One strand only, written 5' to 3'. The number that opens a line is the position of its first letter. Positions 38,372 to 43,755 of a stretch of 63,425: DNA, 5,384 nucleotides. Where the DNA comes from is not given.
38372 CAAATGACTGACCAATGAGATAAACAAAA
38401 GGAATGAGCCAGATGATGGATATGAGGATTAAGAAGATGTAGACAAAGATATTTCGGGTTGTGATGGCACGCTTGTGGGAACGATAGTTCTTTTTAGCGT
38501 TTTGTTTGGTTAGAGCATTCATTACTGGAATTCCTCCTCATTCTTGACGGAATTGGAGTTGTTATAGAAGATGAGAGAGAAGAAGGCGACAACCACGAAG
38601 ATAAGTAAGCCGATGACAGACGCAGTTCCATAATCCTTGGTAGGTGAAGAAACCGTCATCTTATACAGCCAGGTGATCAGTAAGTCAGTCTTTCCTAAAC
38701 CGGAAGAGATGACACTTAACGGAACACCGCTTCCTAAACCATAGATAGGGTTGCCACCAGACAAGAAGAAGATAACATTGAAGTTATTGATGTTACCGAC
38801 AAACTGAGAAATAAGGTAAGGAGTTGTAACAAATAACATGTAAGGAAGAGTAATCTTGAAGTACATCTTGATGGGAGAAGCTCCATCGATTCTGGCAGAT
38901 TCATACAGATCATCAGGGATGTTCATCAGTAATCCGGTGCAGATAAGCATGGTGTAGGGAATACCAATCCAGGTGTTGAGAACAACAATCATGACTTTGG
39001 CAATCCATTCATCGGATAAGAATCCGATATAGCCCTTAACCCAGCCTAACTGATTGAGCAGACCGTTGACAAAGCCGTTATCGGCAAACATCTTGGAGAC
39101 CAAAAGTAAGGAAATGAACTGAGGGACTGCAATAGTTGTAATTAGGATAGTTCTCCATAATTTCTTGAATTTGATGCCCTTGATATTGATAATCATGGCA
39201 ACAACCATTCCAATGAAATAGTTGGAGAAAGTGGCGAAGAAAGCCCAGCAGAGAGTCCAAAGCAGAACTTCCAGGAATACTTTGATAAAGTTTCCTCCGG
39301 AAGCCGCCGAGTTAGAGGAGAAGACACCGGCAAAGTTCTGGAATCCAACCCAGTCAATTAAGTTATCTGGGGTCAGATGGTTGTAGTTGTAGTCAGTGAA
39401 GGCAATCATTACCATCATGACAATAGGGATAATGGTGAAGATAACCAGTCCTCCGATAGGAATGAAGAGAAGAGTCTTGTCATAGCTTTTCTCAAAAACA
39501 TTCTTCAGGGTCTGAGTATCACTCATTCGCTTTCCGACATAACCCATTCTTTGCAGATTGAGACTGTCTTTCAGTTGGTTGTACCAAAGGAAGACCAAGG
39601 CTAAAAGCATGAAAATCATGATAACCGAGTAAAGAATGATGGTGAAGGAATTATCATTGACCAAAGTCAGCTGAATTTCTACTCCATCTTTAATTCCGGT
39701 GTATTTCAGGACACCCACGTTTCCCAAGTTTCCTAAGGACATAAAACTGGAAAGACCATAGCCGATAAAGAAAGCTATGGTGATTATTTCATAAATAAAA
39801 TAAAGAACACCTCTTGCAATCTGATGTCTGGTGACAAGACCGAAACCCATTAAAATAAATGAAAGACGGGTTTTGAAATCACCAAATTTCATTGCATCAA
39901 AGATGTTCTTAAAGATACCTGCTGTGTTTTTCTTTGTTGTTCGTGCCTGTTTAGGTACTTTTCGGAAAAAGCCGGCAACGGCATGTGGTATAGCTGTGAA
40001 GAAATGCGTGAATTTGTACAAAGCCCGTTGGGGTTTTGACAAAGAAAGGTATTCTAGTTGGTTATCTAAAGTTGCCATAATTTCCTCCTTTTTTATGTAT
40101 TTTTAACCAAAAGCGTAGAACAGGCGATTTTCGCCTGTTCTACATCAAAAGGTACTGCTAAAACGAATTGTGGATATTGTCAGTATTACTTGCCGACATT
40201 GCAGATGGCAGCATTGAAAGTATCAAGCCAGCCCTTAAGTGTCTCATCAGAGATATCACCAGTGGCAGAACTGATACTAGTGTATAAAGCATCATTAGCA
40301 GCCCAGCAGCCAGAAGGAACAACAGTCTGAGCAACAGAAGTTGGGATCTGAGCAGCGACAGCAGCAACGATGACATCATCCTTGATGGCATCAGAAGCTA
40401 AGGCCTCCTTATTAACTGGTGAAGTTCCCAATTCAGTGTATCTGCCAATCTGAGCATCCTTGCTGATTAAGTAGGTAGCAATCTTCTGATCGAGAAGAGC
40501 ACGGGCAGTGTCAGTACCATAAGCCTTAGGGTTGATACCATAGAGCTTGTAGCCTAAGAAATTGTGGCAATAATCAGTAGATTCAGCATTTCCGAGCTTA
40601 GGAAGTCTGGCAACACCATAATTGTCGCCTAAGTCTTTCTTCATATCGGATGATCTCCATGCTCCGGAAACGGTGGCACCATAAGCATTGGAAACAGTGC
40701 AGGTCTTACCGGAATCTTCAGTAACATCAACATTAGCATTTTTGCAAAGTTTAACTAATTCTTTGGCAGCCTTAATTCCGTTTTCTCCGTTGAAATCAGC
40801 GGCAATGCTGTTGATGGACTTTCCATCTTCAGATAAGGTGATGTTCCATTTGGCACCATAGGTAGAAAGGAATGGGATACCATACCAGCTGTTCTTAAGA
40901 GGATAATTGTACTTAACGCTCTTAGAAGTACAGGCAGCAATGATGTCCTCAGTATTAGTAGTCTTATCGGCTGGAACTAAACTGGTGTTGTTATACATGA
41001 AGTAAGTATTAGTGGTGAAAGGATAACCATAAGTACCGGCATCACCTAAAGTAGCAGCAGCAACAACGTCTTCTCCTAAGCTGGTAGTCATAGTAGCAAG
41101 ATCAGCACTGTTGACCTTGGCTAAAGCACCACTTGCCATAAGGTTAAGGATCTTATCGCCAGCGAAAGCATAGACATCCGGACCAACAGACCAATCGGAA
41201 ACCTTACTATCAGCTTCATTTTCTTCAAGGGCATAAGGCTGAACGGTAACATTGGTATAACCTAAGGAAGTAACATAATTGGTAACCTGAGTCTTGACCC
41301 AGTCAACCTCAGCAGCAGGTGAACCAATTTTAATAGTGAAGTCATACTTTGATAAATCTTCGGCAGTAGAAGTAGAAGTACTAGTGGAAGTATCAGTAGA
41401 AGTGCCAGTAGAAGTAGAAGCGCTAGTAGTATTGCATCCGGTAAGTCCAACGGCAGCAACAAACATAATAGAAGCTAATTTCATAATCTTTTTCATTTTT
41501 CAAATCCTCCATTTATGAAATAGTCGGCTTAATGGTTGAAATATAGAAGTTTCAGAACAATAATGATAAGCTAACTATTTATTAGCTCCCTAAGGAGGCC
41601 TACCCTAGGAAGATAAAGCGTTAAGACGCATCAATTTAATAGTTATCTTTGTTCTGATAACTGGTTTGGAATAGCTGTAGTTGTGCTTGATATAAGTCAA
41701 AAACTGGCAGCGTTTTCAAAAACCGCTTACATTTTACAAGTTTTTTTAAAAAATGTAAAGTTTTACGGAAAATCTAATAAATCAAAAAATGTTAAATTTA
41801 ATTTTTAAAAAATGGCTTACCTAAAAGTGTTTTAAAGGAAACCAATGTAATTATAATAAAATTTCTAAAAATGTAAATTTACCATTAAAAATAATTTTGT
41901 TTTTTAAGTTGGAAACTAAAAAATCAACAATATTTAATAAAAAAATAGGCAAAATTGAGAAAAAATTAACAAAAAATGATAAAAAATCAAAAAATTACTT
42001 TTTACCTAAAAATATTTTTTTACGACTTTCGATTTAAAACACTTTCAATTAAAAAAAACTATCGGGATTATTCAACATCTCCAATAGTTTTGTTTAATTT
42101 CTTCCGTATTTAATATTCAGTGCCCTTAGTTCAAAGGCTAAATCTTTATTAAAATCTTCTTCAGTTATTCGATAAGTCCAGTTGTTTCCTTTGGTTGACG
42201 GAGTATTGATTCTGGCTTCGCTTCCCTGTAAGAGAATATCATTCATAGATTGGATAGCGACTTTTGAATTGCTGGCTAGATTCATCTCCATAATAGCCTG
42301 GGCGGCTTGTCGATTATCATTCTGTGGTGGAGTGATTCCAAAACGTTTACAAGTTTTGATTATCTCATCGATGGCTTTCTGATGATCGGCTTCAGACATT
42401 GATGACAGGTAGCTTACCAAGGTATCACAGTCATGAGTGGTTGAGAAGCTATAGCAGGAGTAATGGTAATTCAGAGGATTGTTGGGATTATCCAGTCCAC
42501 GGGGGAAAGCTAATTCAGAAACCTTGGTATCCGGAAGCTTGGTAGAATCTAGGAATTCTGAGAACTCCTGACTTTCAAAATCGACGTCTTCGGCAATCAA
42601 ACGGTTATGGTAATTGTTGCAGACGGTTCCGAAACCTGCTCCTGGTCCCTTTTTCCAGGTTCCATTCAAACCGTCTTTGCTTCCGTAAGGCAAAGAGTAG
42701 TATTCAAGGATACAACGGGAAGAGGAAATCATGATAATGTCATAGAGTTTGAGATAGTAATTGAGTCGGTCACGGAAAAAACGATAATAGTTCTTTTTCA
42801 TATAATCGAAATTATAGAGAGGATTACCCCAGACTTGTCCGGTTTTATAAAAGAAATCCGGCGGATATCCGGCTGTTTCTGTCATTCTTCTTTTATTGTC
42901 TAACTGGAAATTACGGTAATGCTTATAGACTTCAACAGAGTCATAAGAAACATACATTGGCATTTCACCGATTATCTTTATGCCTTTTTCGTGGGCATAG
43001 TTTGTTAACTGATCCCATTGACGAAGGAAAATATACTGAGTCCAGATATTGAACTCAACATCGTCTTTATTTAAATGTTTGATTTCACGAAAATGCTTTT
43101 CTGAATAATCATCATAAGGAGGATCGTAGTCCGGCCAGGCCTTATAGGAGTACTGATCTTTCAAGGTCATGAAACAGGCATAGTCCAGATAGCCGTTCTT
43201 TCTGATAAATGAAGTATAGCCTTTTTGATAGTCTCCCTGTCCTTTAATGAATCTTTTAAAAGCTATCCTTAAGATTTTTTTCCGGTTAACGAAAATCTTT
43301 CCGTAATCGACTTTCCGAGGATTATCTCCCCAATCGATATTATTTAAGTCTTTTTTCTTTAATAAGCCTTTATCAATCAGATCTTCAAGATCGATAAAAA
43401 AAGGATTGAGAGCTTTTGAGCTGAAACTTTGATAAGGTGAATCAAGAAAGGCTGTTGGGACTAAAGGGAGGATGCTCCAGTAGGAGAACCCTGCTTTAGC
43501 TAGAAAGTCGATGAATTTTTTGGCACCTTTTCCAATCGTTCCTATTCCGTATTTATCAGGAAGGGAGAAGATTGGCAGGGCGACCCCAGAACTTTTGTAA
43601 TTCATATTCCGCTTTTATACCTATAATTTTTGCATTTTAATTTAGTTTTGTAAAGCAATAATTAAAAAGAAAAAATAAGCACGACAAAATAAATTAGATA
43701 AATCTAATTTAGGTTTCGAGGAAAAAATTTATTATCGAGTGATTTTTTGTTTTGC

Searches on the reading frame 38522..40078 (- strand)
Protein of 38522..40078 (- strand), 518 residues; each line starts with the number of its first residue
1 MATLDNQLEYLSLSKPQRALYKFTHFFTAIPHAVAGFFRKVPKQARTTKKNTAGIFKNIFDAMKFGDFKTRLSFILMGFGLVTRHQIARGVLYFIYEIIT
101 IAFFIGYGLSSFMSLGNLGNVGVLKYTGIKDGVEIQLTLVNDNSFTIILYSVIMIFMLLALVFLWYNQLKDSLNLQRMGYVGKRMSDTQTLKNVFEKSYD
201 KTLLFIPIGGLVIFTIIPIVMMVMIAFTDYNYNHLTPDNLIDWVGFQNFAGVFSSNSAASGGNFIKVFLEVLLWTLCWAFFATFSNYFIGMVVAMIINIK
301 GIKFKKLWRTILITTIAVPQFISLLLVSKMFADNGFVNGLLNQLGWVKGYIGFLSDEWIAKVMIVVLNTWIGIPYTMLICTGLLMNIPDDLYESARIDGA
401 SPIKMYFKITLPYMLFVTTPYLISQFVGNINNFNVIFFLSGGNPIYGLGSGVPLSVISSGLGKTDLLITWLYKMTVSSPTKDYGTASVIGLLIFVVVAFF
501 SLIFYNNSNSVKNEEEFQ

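Call 41: search_protein_families(library=pfam, proteins=[window:38522-40078:-], max_evalue=0.001)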
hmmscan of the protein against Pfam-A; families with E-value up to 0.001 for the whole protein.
window:38522-40078:- (518 aa): 1 family
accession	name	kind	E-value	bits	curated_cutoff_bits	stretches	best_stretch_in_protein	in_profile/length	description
PF00528.27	BPD_transp_1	-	2.2e-16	60.6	26.4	1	288-506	3-176/184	Binding-protein-dependent transport system inner membrane component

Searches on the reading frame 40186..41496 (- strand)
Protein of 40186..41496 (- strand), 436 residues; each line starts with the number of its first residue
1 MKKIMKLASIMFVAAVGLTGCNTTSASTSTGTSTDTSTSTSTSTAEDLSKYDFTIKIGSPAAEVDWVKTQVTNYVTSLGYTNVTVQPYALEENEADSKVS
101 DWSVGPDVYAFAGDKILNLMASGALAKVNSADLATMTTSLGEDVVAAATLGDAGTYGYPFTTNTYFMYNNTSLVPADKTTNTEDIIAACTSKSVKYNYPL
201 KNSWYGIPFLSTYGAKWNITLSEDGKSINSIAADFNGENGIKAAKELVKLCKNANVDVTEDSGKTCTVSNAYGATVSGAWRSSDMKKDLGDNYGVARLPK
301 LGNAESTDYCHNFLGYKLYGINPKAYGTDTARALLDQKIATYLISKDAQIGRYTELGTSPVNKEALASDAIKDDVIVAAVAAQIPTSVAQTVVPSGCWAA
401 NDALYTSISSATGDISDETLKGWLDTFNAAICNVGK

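Call 41: search_protein_families(library=pfam, proteins=[window:40186-41496:-], max_evalue=0.001)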
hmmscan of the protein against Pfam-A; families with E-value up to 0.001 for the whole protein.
window:40186-41496:- (436 aa): 1 family
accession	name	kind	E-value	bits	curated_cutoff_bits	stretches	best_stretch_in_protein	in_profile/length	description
PF13416.11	SBP_bac_8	-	3.2e-18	66.9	27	1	83-378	14-278/279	Bacterial extracellular solute-binding protein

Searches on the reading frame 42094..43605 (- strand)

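Call 41: search_protein_families(library=pfam, proteins=[window:42094-43605:-], max_evalue=0.001)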
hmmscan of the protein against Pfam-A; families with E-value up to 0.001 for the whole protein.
window:42094-43605:- (503 aa): 1 family
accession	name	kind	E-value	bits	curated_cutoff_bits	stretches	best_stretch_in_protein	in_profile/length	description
PF02446.23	Glyco_hydro_77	-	2.3e-125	419.5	25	1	10-485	1-464/465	4-alpha-glucanotransferase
